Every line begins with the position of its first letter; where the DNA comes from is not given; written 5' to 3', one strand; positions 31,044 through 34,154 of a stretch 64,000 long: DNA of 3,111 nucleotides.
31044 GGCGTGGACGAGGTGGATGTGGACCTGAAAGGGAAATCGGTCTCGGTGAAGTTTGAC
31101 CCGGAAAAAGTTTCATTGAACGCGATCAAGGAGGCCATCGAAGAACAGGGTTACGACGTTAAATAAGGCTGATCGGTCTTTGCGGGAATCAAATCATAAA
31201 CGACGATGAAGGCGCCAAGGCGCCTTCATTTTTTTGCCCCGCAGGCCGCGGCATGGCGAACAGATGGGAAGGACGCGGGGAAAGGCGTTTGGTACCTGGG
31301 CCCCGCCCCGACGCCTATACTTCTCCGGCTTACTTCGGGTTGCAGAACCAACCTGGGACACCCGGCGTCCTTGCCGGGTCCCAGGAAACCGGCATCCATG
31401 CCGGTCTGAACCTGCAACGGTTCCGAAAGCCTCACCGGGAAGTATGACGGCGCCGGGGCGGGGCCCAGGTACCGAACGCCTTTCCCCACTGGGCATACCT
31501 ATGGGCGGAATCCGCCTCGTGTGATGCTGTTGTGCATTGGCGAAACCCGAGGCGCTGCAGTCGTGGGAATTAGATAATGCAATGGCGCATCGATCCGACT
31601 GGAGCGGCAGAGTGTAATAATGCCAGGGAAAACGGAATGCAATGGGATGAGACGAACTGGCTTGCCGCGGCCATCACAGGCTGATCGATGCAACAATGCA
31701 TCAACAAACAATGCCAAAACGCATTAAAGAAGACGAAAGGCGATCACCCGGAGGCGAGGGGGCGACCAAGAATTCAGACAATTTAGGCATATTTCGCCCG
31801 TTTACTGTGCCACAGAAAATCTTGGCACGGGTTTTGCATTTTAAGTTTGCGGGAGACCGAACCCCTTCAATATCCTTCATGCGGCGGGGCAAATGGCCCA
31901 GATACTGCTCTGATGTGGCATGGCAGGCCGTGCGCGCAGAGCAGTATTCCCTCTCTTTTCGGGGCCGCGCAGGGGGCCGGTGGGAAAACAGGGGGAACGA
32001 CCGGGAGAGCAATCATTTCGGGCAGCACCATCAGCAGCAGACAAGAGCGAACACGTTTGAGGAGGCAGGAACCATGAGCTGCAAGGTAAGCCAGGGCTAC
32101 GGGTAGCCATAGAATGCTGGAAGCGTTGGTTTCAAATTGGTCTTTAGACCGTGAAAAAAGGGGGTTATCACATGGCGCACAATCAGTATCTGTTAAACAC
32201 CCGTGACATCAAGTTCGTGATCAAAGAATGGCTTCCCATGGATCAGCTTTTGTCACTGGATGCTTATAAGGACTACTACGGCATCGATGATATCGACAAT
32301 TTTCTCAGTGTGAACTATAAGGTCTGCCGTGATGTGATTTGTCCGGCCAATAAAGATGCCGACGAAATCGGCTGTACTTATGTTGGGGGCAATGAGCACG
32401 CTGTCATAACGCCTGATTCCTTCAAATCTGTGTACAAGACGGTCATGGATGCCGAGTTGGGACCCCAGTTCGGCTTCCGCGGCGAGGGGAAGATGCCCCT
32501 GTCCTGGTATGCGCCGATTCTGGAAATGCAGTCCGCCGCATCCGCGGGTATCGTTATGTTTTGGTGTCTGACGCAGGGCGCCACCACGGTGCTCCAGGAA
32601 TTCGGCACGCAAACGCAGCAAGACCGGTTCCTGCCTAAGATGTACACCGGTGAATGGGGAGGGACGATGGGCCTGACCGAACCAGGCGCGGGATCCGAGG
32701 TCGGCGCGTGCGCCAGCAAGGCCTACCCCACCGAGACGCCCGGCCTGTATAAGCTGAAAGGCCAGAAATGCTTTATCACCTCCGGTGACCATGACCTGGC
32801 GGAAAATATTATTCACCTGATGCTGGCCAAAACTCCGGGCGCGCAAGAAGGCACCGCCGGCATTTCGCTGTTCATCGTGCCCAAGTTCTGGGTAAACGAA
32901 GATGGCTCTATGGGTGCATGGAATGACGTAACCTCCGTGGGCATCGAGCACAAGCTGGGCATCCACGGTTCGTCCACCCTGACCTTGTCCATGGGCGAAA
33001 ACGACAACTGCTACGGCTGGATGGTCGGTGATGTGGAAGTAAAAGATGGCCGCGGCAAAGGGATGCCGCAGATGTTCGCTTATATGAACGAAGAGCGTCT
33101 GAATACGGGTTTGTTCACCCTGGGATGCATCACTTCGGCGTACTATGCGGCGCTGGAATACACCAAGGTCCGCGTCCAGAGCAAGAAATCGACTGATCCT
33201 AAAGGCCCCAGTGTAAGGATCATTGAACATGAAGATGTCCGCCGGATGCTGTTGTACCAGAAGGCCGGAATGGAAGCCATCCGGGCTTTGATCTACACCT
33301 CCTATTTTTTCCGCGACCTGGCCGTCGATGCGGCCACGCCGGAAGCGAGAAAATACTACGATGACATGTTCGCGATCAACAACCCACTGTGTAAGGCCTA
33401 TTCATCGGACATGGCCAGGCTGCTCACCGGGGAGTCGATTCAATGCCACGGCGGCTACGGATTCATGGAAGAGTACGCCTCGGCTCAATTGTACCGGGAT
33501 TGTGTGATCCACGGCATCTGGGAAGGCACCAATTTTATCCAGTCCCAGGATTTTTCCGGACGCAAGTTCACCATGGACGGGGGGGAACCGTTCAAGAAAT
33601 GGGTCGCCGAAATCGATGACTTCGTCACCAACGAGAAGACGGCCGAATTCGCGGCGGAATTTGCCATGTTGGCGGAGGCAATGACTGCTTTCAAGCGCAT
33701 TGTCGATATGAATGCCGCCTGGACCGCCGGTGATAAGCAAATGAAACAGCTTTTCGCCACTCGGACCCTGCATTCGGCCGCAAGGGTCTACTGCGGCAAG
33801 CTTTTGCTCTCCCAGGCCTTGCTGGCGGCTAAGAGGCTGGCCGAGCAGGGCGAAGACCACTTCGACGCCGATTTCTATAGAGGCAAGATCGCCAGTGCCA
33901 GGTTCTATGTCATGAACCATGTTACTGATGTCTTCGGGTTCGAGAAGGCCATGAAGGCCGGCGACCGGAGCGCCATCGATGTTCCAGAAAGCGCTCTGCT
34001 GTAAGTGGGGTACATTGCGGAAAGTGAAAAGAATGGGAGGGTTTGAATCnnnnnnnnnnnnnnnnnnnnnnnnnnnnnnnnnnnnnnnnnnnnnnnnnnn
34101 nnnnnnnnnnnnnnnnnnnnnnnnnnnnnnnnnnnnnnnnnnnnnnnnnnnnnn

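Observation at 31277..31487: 211-nt near-perfect branched hairpin in an ORF-free gap, unexplained by any feature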

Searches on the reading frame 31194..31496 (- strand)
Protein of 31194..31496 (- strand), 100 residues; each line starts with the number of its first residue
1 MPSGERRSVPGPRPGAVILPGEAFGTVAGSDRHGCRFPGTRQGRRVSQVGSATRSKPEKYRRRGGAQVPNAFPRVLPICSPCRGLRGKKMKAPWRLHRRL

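Call 9: search_protein_families(library=pfam, proteins=[window:31194-31496:-])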
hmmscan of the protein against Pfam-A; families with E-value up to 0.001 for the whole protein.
window:31194-31496:- (100 aa): 0 families

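Call 25: find_homologous_proteins(query=window:31194-31496:-, max_evalue=0.01)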
Query window:31194-31496:-: 24 candidates shared short words with the query, none scored E <= 0.01.

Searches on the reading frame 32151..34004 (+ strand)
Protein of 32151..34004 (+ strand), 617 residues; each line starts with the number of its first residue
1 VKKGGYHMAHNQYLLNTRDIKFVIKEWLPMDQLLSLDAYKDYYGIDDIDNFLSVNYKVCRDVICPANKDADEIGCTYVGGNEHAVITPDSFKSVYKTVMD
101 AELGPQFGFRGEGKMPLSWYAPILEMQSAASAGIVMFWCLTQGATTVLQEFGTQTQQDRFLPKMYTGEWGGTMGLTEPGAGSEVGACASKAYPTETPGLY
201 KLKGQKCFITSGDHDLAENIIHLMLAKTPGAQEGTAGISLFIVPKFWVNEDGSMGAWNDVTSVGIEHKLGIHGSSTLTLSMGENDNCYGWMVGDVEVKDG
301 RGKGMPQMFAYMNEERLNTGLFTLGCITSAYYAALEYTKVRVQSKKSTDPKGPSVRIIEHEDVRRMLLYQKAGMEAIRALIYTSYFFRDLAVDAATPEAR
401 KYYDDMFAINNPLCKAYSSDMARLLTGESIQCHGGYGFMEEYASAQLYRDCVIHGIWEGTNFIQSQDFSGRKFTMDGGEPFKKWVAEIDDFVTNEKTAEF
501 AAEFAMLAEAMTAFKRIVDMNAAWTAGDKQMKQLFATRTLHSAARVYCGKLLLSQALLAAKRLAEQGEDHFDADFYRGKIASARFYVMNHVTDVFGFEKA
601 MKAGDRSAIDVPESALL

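Call 9: search_protein_families(library=pfam, proteins=[window:32151-34004:+])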
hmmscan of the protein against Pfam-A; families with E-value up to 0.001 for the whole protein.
window:32151-34004:+ (617 aa): 5 families
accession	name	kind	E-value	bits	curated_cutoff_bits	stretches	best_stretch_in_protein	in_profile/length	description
PF12806.12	Acyl-CoA_dh_C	-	1.7e-20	73.9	30.3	1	484-611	1-123/124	Acetyl-CoA dehydrogenase C-terminal like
PF00441.29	Acyl-CoA_dh_1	-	7e-19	68.9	22.4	1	302-465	1-142/150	Acyl-CoA dehydrogenase, C-terminal domain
PF02770.24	Acyl-CoA_dh_M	-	1.2e-10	41.8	33.3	1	173-278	2-91/97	Acyl-CoA dehydrogenase, middle domain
PF22924.1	ACOX_C_alpha1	-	2e-08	34.6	27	1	326-466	18-162/169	Acyl-CoA oxidase, C-alpha1 domain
PF02771.21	Acyl-CoA_dh_N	-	2.6e-05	25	22.9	1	117-168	61-113/113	Acyl-CoA dehydrogenase, N-terminal domain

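Call 14: find_encoding_contigs(protein=window:32151-34004:+, flank=10000, max_places=10)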
Protein window:32151-34004:+ (617 aa): no gene with exactly this product is on record in the collection.

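Call 18: find_encoding_contigs(protein=window:32172-34004:+, flank=10000, max_places=10)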
Protein window:32172-34004:+ (610 aa): no gene with exactly this product is on record in the collection.

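Call 26: find_related_loci(query=window:32172-34004:+, collection=genome_contigs, flank=10000)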
Query window:32172-34004:+ (610 aa) in genome_contigs; peptide patterns used: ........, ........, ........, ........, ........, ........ (x = any residue, [..] = any of these).
596 stretches matched a pattern (row limit reached: there are more); 572 encode a relative of the query (tblastn E <= 1e-3); the best 80 are kept; 80 distinct loci.
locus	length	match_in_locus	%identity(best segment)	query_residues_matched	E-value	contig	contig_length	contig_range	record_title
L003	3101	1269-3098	88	1-610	0e+0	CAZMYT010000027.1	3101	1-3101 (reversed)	MAG TPA_asm: uncultured Paludibacteraceae bacterium isolate binchicken_co152_136 genome assembly, contig: NODE_32691_len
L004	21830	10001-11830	86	1-610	0e+0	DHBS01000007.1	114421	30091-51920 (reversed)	MAG TPA_asm: Syntrophomonas sp. UBA4922 UBA4922_contig_4449, whole genome shotgun sequence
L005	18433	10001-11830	86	1-610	0e+0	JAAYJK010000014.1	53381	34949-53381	MAG: Syntrophomonadaceae bacterium isolate AS10tlH2TH_281 26117_AS10, whole genome shotgun sequence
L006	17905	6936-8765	86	1-610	0e+0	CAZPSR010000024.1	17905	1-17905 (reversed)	MAG TPA_asm: uncultured Syntrophomonas sp. isolate binchicken_co157_87 genome assembly, contig: NODE_7271_length_17905_c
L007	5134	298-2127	87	1-610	0e+0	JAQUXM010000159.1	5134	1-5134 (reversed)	MAG: Syntrophomonadaceae bacterium isolate STD2_213 NODE_71509_length_5134_cov_11.773517_Sandtown_D2, whole genome shotg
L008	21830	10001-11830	85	1-610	0e+0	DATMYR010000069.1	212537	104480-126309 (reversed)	MAG TPA_asm: Syntrophomonadaceae bacterium isolate SMAG_U13153 k141_127357, whole genome shotgun sequence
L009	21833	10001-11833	85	1-610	0e+0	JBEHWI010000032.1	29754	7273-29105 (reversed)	MAG: Syntrophomonadaceae bacterium isolate FI3 k141_227557_length_29754_cov_12.8365, whole genome shotgun sequence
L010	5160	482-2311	79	1-610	0e+0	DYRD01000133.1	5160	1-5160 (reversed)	MAG TPA_asm: Syntrophus aciditrophicus isolate SulCav_GS10_10_54_13 SulCav_GS10_10_32381_length_5160_cov_6_345544, whole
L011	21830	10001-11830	78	1-610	0e+0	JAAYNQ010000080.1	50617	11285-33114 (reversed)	MAG: Syntrophomonadaceae bacterium isolate AS21ysBPME_222 72591_AS21, whole genome shotgun sequence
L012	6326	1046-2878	81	1-610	0e+0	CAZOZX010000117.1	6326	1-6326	MAG TPA_asm: uncultured Syntrophomonas sp. isolate binchicken_co22_235 genome assembly, contig: NODE_11850_length_6326_c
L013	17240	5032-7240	78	1-610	0e+0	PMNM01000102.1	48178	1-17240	MAG: Syntrophaceae bacterium isolate fen_1087 73.20100900_E3D.6_contig_3570, whole genome shotgun sequence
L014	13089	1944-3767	79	1-610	0e+0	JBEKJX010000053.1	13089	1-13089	MAG: Smithella sp. isolate SPRUCE 333 SPRUCE_333_53, whole genome shotgun sequence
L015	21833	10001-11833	83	1-610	0e+0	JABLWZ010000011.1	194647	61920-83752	MAG: Bacillota bacterium isolate Ch109 contig11, whole genome shotgun sequence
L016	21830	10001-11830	79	1-610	0e+0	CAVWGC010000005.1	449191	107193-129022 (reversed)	MAG: uncultured delta proteobacterium isolate MFD04716.bin.2.49 genome assembly, contig: contig_18459, whole genome shot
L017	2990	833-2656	79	1-610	0e+0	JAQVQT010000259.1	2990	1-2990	MAG: Smithellaceae bacterium isolate STF1_233 NODE_159487_length_2990_cov_17.528816_Sandtown_F1, whole genome shotgun se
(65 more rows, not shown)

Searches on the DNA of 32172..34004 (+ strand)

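Call 79: search_with_rna_model(model_id=R1, sources=[L003, L004, L005, L006, L007, L008, L009, L010, L011, L012, L013, L014, L015, L016, L017, L018, L019, L020, L021, L022, L023, L024, L025, L026, L027, L028, L029, L030, L031, L032, L033, L034, L035, L036, L037, L038, L039, L040, L041, L042, L043, L044, L045, L046, L047, L048, L049, L050, L051, L052, L053, L054, L055, L056, L057, L058, L059, L060, L061, L062, L063, L064, L065, L066, L067, L068, L069, L070, L071, L072, L073, L074, L075, L076, L077, L078, L079, L080, L081, L082], max_evalue=10, show_alignments=3)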
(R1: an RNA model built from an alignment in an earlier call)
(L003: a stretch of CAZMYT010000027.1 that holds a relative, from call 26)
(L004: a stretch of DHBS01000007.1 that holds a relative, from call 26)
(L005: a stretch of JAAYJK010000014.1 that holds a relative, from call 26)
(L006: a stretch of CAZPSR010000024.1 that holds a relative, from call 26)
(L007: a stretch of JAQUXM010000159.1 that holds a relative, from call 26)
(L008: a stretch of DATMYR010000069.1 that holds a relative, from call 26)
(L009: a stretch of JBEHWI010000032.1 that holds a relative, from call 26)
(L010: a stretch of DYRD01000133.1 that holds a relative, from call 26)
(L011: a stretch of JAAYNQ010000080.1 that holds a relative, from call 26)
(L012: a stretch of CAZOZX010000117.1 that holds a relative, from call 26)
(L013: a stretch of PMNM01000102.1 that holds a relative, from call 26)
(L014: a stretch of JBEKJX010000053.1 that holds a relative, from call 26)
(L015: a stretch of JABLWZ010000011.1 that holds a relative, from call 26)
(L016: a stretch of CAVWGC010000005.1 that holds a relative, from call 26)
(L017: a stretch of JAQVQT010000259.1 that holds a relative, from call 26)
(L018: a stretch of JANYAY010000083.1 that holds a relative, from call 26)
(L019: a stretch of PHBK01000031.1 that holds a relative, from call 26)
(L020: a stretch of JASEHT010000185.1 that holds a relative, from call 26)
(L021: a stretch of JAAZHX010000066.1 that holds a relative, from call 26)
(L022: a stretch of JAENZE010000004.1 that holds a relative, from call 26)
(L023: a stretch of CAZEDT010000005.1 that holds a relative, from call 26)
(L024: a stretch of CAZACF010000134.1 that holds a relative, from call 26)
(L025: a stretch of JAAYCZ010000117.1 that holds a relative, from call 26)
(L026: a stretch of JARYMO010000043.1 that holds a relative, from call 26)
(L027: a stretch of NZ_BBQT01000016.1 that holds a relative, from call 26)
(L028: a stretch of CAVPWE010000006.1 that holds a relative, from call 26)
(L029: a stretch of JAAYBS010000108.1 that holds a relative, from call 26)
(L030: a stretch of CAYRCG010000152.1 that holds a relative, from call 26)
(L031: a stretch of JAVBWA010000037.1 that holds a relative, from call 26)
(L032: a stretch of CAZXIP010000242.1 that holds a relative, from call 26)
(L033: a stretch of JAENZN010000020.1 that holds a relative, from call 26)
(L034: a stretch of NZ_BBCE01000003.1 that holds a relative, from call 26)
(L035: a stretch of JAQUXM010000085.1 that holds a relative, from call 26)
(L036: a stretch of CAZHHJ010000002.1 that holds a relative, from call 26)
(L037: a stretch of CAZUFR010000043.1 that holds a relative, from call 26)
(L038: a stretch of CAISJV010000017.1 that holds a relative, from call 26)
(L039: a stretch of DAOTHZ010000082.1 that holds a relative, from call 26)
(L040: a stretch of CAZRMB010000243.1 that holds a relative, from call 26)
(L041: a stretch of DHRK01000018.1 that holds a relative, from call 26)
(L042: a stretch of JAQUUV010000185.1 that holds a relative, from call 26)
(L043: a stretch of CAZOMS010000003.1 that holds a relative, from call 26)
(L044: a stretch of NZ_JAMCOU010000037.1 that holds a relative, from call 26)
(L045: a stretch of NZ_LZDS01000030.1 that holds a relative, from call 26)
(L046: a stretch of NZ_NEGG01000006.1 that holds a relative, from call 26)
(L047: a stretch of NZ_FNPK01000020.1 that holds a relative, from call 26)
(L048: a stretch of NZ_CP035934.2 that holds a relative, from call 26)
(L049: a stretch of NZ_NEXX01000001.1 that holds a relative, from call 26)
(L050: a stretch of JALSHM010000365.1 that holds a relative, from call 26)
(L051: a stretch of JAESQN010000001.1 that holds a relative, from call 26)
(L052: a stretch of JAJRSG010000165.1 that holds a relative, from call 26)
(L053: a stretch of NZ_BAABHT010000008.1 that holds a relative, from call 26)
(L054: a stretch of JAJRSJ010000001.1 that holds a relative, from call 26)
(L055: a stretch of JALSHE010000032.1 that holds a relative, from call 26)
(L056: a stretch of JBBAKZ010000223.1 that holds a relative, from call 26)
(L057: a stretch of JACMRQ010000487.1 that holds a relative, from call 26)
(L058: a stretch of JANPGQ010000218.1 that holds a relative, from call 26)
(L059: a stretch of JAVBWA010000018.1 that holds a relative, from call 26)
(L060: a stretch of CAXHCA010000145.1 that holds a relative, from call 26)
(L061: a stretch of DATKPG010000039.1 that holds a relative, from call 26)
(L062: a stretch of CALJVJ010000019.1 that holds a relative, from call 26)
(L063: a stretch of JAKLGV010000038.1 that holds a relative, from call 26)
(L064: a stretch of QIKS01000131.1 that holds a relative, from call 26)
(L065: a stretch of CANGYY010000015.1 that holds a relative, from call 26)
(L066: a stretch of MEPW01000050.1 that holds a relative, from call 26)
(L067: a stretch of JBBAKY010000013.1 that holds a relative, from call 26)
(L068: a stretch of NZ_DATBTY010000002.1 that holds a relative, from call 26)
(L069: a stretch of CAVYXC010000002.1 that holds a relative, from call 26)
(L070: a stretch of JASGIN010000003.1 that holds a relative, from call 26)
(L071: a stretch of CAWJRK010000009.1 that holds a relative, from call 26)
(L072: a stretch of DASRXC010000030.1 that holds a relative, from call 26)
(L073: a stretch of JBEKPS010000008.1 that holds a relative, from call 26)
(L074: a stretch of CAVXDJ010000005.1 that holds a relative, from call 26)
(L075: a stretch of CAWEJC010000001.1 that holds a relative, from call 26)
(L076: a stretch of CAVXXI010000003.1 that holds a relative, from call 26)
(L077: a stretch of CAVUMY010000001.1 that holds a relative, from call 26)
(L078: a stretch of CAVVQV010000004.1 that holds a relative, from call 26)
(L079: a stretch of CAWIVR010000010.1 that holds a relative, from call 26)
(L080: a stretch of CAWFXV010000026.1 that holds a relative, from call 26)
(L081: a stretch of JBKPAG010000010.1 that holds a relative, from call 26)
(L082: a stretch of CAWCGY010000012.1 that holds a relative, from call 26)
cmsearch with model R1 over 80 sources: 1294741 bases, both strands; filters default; matches with E-value up to 10: 0.
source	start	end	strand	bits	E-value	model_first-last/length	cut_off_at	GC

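Call 83: search_rna_families(source=L027, start=1500, end=2500, threshold=evalue, max_evalue=1, show_alignments=2)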
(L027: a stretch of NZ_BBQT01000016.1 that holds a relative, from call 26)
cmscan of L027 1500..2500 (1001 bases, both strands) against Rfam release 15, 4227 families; matches with E-value up to 1: 2.
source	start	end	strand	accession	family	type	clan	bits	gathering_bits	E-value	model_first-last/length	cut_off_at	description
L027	1894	2046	-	RF01731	TwoAYGGAY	Cis-reg;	CL00106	25.6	43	0.2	1-168/168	no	TwoAYGGAY RNA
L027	1880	2037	+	RF01877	MIAT_exon5_3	Gene; lncRNA;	-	10.9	90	0.42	1-382/382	no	Myocardial infarction associated transcript exon 5 conserved region 3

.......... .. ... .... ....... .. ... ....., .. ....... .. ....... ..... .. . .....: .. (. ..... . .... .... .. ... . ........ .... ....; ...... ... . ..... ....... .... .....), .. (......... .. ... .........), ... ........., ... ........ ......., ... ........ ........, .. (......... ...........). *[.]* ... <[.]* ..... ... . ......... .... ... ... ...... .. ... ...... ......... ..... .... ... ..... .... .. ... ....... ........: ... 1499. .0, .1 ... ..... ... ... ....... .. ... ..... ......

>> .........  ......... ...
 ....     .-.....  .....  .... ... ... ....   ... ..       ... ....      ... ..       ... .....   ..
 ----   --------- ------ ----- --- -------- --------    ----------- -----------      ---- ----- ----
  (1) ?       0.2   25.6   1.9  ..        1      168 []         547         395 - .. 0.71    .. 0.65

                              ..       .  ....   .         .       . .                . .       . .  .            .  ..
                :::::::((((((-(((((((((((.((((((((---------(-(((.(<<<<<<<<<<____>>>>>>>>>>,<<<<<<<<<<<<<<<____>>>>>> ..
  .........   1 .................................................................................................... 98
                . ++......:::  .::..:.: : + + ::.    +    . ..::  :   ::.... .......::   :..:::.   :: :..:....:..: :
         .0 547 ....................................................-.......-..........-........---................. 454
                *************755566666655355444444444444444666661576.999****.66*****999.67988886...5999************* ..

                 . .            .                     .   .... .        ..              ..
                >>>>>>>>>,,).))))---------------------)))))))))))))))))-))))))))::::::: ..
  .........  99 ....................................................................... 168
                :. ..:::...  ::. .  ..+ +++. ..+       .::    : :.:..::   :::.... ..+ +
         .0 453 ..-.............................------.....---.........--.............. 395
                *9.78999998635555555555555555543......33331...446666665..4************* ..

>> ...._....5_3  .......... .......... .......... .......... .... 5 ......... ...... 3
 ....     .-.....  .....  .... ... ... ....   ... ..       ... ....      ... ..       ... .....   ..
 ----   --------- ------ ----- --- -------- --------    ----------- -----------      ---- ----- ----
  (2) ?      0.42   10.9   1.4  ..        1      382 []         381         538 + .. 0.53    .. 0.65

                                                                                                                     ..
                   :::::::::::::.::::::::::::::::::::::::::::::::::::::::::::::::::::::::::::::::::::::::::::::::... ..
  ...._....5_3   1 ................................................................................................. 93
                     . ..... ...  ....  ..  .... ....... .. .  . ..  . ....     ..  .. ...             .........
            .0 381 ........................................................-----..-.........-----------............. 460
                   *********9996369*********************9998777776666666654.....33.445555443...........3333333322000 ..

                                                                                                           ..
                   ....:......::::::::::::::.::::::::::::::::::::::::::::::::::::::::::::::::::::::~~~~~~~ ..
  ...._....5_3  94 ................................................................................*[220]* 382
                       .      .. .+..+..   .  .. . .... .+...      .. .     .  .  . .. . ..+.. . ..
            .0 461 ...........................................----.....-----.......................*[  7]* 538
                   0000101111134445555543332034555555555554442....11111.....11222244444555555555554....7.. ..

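Call 84: search_with_rna_model(model_id=R1, sources=[L003, L004, L005, L006, L007, L008, L012], max_evalue=1, filters=off)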
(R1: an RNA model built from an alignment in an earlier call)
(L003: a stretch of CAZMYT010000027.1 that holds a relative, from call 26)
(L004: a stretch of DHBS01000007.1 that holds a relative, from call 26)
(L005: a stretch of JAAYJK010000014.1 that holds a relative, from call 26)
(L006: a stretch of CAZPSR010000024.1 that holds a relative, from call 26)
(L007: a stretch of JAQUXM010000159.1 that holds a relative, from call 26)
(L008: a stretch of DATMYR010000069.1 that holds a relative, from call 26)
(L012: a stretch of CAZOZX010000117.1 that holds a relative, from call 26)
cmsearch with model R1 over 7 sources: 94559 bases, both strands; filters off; matches with E-value up to 1: 5.
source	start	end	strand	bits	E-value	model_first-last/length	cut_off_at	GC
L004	10308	10377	-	15.8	0.075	1-67/67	no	0.64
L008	4770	4830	+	13.5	0.3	1-67/67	no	0.48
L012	2928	2985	+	12.3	0.63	1-67/67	no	0.36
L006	4486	4547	+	12.1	0.71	1-67/67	no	0.53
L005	5896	5928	-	12.1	0.74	1-67/67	no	0.7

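Call 85: search_with_rna_model(model_id=R1, sources=[L009, L011, L015, L022, L031], max_evalue=1, filters=off)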
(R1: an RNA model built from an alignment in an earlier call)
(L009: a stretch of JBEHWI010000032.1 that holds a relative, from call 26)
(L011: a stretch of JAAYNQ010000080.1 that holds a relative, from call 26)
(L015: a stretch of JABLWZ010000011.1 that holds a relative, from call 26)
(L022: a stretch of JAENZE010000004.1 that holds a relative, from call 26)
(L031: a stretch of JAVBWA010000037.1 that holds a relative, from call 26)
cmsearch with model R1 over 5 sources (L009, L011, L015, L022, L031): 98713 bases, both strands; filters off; matches with E-value up to 1: 2.
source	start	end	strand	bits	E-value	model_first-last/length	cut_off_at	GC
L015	597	635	+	11.8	0.89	1-67/67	no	0.56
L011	19928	19988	+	11.7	0.93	1-67/67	no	0.52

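Call 86: search_with_rna_model(model_id=R1, sources=[L023, L024, L025, L026, L027, L029, L030, L037], max_evalue=1, filters=off)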
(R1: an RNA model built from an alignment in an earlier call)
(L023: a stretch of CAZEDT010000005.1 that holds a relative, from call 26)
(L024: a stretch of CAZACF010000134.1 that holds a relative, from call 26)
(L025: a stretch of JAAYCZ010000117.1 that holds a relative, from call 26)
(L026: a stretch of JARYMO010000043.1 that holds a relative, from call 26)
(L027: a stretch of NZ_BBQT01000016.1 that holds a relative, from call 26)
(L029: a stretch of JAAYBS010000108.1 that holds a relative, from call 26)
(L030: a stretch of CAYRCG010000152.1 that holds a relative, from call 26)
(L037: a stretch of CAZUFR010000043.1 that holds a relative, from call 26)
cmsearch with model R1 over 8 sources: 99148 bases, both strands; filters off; matches with E-value up to 1: 1.
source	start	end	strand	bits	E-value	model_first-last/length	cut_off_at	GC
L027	1940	1999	-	23.9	0.00057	1-67/67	no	0.65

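Call 87: search_with_rna_model(model_id=R1, sources=[L033, L034, L035, L036, L039, L040, L041], max_evalue=1, filters=off)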
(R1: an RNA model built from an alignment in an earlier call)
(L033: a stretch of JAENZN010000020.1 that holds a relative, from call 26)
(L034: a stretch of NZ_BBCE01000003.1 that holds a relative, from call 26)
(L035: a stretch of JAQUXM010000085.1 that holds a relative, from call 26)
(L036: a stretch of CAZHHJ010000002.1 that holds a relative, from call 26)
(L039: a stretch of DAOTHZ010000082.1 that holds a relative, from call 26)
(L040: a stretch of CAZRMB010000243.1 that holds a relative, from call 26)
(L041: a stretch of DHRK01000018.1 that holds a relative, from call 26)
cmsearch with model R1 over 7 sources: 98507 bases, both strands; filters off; matches with E-value up to 1: 0.
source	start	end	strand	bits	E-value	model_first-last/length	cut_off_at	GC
